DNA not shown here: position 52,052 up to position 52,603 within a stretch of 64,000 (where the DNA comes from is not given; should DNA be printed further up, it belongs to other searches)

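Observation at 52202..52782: Compositionally atypical, translationally coupled small-gene pair inside a cluster of small ORFs between topoisomerase and RecD genes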

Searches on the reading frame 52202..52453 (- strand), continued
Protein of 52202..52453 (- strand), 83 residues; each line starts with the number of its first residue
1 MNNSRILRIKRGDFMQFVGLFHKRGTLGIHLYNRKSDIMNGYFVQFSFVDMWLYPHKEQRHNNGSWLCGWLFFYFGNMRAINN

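Call 86: search_dna_similar(query=L022:4965-5411:+, collection=phages, mode=protein, max_evalue=0.01, max_rows=15)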
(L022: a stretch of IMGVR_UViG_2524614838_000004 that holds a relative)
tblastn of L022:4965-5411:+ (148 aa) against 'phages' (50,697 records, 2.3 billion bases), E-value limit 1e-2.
No match.
